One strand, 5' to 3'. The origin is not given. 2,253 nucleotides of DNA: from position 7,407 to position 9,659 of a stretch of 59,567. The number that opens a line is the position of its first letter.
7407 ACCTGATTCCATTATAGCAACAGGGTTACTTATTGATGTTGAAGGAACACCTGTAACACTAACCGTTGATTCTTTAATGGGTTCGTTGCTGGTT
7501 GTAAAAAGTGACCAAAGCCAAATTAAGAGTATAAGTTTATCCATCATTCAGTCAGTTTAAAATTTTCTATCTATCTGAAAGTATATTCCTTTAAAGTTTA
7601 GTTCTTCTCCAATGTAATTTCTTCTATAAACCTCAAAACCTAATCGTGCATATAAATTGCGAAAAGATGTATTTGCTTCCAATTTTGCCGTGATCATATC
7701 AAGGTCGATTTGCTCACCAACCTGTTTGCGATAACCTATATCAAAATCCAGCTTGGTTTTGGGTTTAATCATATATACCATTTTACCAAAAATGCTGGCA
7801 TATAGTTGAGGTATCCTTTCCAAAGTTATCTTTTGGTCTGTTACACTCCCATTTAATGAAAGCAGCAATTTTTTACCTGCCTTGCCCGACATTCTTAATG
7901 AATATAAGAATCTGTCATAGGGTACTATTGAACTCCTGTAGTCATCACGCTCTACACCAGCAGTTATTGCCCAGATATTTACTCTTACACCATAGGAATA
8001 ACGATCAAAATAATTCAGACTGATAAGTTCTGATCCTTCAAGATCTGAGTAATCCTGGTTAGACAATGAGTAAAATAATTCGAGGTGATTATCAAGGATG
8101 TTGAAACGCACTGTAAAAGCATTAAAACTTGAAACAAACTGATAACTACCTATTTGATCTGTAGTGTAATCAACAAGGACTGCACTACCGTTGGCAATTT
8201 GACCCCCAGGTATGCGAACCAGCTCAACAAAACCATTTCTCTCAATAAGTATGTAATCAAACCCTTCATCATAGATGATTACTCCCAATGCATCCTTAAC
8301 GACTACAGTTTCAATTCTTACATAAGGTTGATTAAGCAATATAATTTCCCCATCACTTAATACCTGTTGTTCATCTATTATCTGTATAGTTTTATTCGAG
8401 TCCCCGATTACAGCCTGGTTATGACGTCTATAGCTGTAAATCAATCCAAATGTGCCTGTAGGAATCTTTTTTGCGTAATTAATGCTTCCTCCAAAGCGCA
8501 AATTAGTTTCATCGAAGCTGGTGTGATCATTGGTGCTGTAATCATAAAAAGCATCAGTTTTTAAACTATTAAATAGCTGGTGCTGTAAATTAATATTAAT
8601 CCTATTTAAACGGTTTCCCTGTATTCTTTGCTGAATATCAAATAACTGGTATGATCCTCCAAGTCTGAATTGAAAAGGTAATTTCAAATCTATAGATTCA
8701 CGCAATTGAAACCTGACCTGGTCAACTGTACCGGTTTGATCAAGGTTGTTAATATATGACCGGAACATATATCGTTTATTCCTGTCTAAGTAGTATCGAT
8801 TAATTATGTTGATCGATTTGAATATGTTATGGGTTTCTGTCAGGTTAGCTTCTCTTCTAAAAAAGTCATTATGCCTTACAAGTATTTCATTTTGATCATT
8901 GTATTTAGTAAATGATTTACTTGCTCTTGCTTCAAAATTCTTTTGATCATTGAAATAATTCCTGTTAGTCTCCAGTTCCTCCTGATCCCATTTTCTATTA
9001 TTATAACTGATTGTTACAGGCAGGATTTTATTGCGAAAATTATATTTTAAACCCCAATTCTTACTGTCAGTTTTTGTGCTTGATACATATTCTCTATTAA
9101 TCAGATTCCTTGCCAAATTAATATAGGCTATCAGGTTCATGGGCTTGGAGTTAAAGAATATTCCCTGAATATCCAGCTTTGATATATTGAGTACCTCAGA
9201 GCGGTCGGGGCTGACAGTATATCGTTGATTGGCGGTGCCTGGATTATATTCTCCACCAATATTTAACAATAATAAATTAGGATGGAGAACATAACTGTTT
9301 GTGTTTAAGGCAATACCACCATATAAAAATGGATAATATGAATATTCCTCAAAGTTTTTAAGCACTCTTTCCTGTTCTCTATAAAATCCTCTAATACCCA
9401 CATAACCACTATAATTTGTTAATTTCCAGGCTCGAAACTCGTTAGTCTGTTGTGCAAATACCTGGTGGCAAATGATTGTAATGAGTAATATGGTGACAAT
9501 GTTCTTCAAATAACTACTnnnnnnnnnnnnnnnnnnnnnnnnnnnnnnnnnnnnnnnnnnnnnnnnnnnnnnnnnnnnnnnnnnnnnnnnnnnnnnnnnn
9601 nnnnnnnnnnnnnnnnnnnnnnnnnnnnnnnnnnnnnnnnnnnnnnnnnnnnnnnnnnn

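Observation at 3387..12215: Porin-cytochrome-like gene cluster (40 haem sites, MtrB-sized barrel) with two built-in NHL propellers in a Bacteroidota background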

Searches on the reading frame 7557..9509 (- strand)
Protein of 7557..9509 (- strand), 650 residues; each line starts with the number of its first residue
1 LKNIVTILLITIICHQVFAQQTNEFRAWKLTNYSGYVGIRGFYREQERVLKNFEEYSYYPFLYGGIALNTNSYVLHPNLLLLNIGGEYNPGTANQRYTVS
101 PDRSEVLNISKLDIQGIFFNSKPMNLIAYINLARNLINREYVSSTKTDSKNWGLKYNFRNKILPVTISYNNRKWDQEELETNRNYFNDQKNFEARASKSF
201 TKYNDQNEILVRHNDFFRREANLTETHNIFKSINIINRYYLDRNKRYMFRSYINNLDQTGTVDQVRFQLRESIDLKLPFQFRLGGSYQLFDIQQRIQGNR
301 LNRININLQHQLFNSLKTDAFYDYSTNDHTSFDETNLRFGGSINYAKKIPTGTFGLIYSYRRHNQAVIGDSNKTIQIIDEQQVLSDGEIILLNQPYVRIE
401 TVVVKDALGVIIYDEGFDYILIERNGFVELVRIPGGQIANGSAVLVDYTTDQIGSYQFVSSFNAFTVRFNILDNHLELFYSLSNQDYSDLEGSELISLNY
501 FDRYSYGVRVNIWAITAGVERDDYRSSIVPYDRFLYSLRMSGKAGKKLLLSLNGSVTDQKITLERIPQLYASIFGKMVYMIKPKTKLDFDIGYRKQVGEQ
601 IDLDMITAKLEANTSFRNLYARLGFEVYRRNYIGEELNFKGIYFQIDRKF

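Call 4: search_protein_families(library=pfam, proteins=[window:7557-9509:-], max_evalue=0.01)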
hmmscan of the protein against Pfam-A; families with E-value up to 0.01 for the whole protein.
window:7557-9509:- (650 aa): 1 family
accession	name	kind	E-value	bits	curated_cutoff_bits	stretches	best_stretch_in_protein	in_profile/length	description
PF20448.3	DUF6705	-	0.0069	16.7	24.4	1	1-79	1-89/188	Family of unknown function (DUF6705)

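Call 6: search_protein_families(library=ncbifam, proteins=[window:7557-9509:-], max_evalue=0.01)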
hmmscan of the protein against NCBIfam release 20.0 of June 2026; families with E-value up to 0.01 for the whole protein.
window:7557-9509:- (650 aa): 1 family
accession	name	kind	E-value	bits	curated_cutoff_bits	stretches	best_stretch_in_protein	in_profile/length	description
NF052337.1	tail_tube_6XGR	equivalog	1.1e-05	25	60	1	384-474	103-194/245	phage tail tube protein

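Call 9: find_homologous_proteins(query=window:7557-9509:-)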
Query window:7557-9509:- (650 aa): 86 proteins with E <= 0.001 among 8000 candidates.
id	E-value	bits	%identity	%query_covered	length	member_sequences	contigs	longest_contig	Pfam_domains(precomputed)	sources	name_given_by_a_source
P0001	0.0e+0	1453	100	100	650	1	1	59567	-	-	-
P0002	5.5e-275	932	62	99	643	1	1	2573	-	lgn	-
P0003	2.8e-252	857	57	99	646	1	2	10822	-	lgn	-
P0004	2.1e-243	828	57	97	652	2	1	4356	-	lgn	-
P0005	7.0e-243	826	57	99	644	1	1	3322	-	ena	-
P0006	8.8e-243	826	57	99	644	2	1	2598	-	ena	-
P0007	5.7e-232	790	54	99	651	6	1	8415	-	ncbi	-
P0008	9.2e-231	786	54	99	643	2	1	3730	-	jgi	-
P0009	2.3e-230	785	55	97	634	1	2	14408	-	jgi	jgi:hypothetical protein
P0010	8.2e-230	783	55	98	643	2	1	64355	-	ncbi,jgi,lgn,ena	-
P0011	1.3e-229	782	55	99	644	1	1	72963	-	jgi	jgi:hypothetical protein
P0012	1.6e-227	775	53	100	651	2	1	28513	-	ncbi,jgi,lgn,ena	-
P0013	2.2e-227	775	54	100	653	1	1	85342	-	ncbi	-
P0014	8.0e-226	770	55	99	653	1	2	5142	-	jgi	jgi:hypothetical protein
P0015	5.3e-225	767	54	99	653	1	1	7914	-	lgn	-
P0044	4.9e-137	476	39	100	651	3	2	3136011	-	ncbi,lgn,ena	-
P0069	4.1e-117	411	39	99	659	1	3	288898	-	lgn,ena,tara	tara:strand:- start:1611 stop:3590 length:1980 start_codon:yes stop_codon:yes gene_type:complete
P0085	2.1e-19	88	28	53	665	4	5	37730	-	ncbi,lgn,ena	-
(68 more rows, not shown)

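Call 17: find_encoding_contigs(protein=P0044, flank=10000, max_places=2)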
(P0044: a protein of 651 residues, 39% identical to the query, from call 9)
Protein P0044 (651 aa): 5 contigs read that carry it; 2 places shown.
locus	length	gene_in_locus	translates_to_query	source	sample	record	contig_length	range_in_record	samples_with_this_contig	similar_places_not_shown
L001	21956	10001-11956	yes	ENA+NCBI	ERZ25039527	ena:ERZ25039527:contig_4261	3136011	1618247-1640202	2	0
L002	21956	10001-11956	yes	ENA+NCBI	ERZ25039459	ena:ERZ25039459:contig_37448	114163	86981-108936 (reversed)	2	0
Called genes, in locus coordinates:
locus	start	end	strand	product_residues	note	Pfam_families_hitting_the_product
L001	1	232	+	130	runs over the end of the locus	PF03061:4HBT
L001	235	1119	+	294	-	PF04187:Cofac_haem_bdg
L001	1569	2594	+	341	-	PF17170:DUF5128, PF25021:TEN_NHL (faint), PF17170:DUF5128 (weak), PF01436:NHL (weak)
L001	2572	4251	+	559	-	PF14522:Cytochrome_C7 (faint), PF14537:Cytochrom_c3_2 (faint), PF09699:Paired_CXXCH_1 (weak), PF22113:Mtrc-MtrF_II-IV_dom (weak)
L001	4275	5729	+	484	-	PF00672:HAMP (weak), PF00512:HisKA, PF02518:HATPase_c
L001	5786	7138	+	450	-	PF00072:Response_reg, PF00158:Sigma54_activat, PF14532:Sigma54_activ_2, PF00004:AAA (weak), PF07724:AAA_2 (weak), PF07728:AAA_5, PF25601:AAA_lid_14, PF02954:HTH_8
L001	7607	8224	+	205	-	PF14522:Cytochrome_C7 (faint), PF14537:Cytochrom_c3_2 (faint), PF09699:Paired_CXXCH_1 (weak)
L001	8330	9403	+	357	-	PF17170:DUF5128 (faint), PF01436:NHL (faint)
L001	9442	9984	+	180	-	PF14522:Cytochrome_C7 (faint), PF09699:Paired_CXXCH_1, PF14537:Cytochrom_c3_2 (faint), PF09699:Paired_CXXCH_1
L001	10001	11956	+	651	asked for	-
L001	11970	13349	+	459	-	PF14522:Cytochrome_C7 (faint), PF14537:Cytochrom_c3_2 (faint), PF09699:Paired_CXXCH_1, PF00691:OmpA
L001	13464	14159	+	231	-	PF09699:Paired_CXXCH_1 (faint)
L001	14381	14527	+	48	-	-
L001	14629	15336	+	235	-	-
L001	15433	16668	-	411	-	PF14870:PSII_BNR, PF18962:Por_Secre_tail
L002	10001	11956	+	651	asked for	-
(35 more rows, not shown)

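Call 18: find_encoding_contigs(protein=P0085, flank=10000, max_places=2)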
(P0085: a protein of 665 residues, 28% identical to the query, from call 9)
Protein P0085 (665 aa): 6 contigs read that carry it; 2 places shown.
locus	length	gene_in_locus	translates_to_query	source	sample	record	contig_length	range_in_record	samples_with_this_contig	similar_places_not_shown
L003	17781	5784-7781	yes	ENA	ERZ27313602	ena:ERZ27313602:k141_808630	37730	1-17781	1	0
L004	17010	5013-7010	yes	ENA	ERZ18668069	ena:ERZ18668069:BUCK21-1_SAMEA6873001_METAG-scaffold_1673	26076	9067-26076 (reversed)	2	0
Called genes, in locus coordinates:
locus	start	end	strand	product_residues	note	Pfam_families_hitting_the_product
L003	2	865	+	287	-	?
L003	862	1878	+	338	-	-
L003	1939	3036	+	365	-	PF05201:GlutR_N, PF01488:Shikimate_DH, PF03446:NAD_binding_2 (faint), PF03807:F420_oxidored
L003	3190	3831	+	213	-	PF14522:Cytochrome_C7 (faint), PF09699:Paired_CXXCH_1 (faint)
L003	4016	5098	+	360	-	PF25021:TEN_NHL (faint), PF08450:SGL (faint), PF01436:NHL (faint), PF17170:DUF5128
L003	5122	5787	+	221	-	PF02085:Cytochrom_CIII (weak), PF09699:Paired_CXXCH_1 (weak), PF14537:Cytochrom_c3_2 (faint), PF09699:Paired_CXXCH_1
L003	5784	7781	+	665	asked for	-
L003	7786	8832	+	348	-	PF08450:SGL (faint), PF25021:TEN_NHL (faint), PF17170:DUF5128 (weak), PF01436:NHL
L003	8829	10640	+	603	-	PF02085:Cytochrom_CIII (faint), PF14522:Cytochrome_C7 (faint), PF14537:Cytochrom_c3_2 (faint), PF09699:Paired_CXXCH_1, PF22113:Mtrc-MtrF_II-IV_dom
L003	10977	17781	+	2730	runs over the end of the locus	PF19190:BACON_2 (faint), PF03022:MRJP (faint), PF06739:SBBP (faint), PF06977:SdiA-regulated (faint), PF08450:SGL (faint), PF01436:NHL (weak), PF13004:BACON (weak), PF01436:NHL (weak), +4 more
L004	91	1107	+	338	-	-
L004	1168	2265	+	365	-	PF05201:GlutR_N, PF01488:Shikimate_DH, PF03446:NAD_binding_2 (faint), PF03807:F420_oxidored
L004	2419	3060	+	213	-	PF14522:Cytochrome_C7 (faint), PF09699:Paired_CXXCH_1 (faint)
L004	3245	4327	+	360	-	PF25021:TEN_NHL (faint), PF08450:SGL (faint), PF01436:NHL (faint), PF17170:DUF5128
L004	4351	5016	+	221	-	PF02085:Cytochrom_CIII (weak), PF09699:Paired_CXXCH_1 (weak), PF14537:Cytochrom_c3_2 (faint), PF09699:Paired_CXXCH_1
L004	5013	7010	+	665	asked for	-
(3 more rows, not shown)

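Call 19: find_encoding_contigs(protein=P0069, flank=10000, max_places=1)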
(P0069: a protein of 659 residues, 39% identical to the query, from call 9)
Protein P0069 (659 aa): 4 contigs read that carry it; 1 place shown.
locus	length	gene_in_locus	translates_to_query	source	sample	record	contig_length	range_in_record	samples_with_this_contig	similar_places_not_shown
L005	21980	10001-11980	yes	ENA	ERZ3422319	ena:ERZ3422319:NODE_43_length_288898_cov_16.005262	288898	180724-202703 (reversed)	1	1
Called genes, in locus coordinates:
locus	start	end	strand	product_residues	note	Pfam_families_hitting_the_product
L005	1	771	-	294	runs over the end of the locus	-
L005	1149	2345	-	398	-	PF03916:NrfD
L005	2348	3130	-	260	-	PF12797:Fer4_2 (weak), PF12838:Fer4_7, PF13183:Fer4_8 (weak), PF13237:Fer4_10 (weak), PF13247:Fer4_11, PF13187:Fer4_9 (weak), PF00037:Fer4 (weak), PF12837:Fer4_6 (weak), +8 more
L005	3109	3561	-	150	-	PF13435:Cytochrome_C554 (faint), PF14537:Cytochrom_c3_2 (faint), PF14522:Cytochrome_C7 (weak)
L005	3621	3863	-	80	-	-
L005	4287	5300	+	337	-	PF01731:Arylesterase (faint), PF06739:SBBP (faint), PF17170:DUF5128, PF01436:NHL (weak)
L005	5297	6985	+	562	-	PF14522:Cytochrome_C7 (faint), PF14537:Cytochrom_c3_2 (faint), PF09699:Paired_CXXCH_1, PF22113:Mtrc-MtrF_II-IV_dom (weak)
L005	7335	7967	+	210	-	PF14522:Cytochrome_C7 (faint), PF09699:Paired_CXXCH_1 (weak)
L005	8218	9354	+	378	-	PF01436:NHL (faint), PF17170:DUF5128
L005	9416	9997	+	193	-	PF02085:Cytochrom_CIII (faint), PF14537:Cytochrom_c3_2 (faint), PF14522:Cytochrome_C7 (faint), PF09699:Paired_CXXCH_1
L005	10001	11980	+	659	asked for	-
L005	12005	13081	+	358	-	PF02085:Cytochrom_CIII (faint), PF14522:Cytochrome_C7 (faint), PF22678:Cytochrom_c_NrfB-like (faint), PF14537:Cytochrom_c3_2 (faint), PF22113:Mtrc-MtrF_II-IV_dom (weak), PF09699:Paired_CXXCH_1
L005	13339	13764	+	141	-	-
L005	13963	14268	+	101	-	-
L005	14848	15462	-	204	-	PF07920:DUF1684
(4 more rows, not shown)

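Call 28: predict_structure(alignment_id=A1)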
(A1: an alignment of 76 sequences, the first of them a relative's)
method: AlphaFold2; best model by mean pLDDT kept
length: 650 residues; sequences in the alignment: 76
mean_pLDDT: 90.6   pTM: 0.71
mean pLDDT of the five models: 90.6, 90.2, 90.0, 88.7, 86.1
residues with pLDDT >= 90: 445; 70-90: 171; 50-70: 29; < 50: 5
segments of 3 or more residues with pLDDT < 50: 18-21
pLDDT, mean of each block of 10 residues (from residue 1): 81 61 76 95 89 85 93 93 94 60 72 96 95 86 85 96 94 93 92 95 92 95 83 97 94 97 94 95 98 91 98 93 96 95 95 96 93 78 85 85 88 90 86 89 88 87 98 94 97 87 97 94 94 96 93 96 85 97 96 92 93 95 95 89 95
secondary structure, 60 per line:
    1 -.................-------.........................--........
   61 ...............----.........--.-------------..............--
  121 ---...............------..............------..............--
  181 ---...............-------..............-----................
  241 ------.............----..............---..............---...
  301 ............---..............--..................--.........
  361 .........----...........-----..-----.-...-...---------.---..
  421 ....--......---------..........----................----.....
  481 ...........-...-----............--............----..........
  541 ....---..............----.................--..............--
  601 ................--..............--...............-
elements in order: H2-18 E26-50 E53-75 E80-88 E105-118 E124-138 E145-158 E165-178 E184-198 E206-219 E225-240 E247-259 E264-277 E281-294 E298-312 E316-329 E332-349 E352-369 E374-384 E403-405 E419-424 E427-432 E442-451 E456-471 E476-491 E501-512 E515-526 E531-544 E548-561 E566-582 E585-598 E601-616 E619-632 E635-649

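Call 35: fold_search(model_id=the predicted structure, library=pdb)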
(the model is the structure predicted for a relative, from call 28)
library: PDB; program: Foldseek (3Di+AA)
matches with E <= 10: 827; with E <= 0.001: 204
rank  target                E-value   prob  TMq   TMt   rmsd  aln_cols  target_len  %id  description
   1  2hdf                  3.4e-08  1.00  0.34  0.37  12.6       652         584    8  Crystal structure of the Colicin I receptor Cir from E.coli (released 2007-05-08)
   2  6r2q_B                7.3e-08  1.00  0.47  0.47  13.9       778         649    9  Structure of the Mtr complex (released 2020-04-22)
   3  2hdi_A                2.0e-07  1.00  0.33  0.35  13.2       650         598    8  Crystal structure of the Colicin I receptor Cir from E.coli in complex with receptor binding domain of Colicin Ia. (released 2007-05-08)
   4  5fq7_B                3.1e-07  1.00  0.25  0.20  21.1       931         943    6  Crystal structure of the SusCD complex BT2261-2264 from Bacteroides thetaiotaomicron (released 2016-12-21)
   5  5fp2_B                3.8e-07  1.00  0.29  0.33  15.8       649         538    8  Crystal structure of the siderophore receptor PirA from Pseudomonas aeruginosa (released 2015-12-09)
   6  5nec_B                5.2e-07  1.00  0.27  0.27  17.5       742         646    9  Crystal structure of the siderophore receptor PiuD from Pseudomonas aeruginosa (released 2018-02-07)
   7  9i95_A                5.7e-07  1.00  0.30  0.33  15.0       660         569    8  Cryo-EM structure of Shigella flexneri LptDE bound by a Bicyclic peptide molecule (Compound 4) (released 2025-10-15)
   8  8p97_A                5.7e-07  1.00  0.26  0.27  17.1       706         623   10  BtuB3G3 bound to cyanocobalamin with disordered EL8 (released 2023-08-16)
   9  8blw_A                6.0e-07  1.00  0.31  0.31  18.1       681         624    9  Vitamin B12 transporter BtuB1 with lipoprotein BtuG1 from B. theta (released 2023-08-16)
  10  9nn6_A                6.2e-07  1.00  0.31  0.31  14.6       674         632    8  E. coli Cir in Complex with the RBD of Microcin V (released 2025-09-24)
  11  8ae1_A                6.2e-07  1.00  0.28  0.21  20.9      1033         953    9  Structure of trimeric SlpA outer membrane protein (released 2022-11-30)
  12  5fr8_A                8.5e-07  1.00  0.32  0.30  19.2       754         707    9  Crystal structure of the siderophore receptor PirA from Acinetobacter baumannii (released 2016-05-11)
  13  9fz5_A                9.3e-07  1.00  0.30  0.27  22.7       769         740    8  Cryo-EM structure of LptDE-YedD complex from Escherichia Coli (released 2025-04-09)
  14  6bpn                  1.1e-06  1.00  0.28  0.27  21.1       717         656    8  The crystal structure of the Ferric-Catecholate import receptor Fiu from E. coli K12: Open form (C2221) (released 2018-11-28)
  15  5nec_A                1.4e-06  1.00  0.27  0.28  20.4       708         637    8  Crystal structure of the siderophore receptor PiuD from Pseudomonas aeruginosa (released 2018-02-07)
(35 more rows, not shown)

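Call 100: search_protein_representatives(alignment_id=A1)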
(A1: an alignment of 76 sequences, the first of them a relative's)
Query: 76 sequences, 649 profile positions. Proteins with E-value up to 0.001 (for the whole library): 2601; up to 1e-10: 2015; up to 1e-30: 1183. The best 150 are listed.
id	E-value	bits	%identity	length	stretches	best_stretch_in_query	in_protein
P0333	1.4e-273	925.6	-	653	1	4-649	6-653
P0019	1.8e-268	908.7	-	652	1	1-649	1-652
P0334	7.2e-261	883.6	-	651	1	2-649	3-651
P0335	7.5e-259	877.0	-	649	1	2-649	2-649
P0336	1.3e-248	843.1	-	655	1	1-649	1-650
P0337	8.6e-247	837.1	-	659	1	1-649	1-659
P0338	3.0e-244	828.7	-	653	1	4-649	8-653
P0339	2.2e-241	819.2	-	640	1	11-649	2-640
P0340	9.6e-240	813.8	-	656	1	3-649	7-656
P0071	9.5e-237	803.9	-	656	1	3-649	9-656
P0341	5.2e-235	798.2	-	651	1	2-649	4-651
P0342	1.5e-234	796.7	-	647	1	6-649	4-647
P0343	6.0e-230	781.4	-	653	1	1-649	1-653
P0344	3.7e-228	775.5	-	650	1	1-649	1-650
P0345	1.3e-226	770.4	-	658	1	3-649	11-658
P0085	1.7e-143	495.8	-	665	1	6-649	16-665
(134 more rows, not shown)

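Call 104: search_solved_structures(query=A1, max_evalue=1)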
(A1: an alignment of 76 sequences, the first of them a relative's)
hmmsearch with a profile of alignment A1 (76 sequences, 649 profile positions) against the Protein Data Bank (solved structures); distinct sequences matched with E-value up to 1: 3.
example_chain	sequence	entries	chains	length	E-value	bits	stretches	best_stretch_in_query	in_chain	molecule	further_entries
8b2d_A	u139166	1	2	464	0.17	13.4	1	397-426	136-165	Flavin-containing monooxygenase, Fmo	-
2xve_A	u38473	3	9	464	0.18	13.3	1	397-426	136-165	FLAVIN-CONTAINING MONOOXYGENASE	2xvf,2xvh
2xvi_A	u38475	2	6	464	0.18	13.3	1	397-426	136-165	FLAVIN-CONTAINING MONOOXYGENASE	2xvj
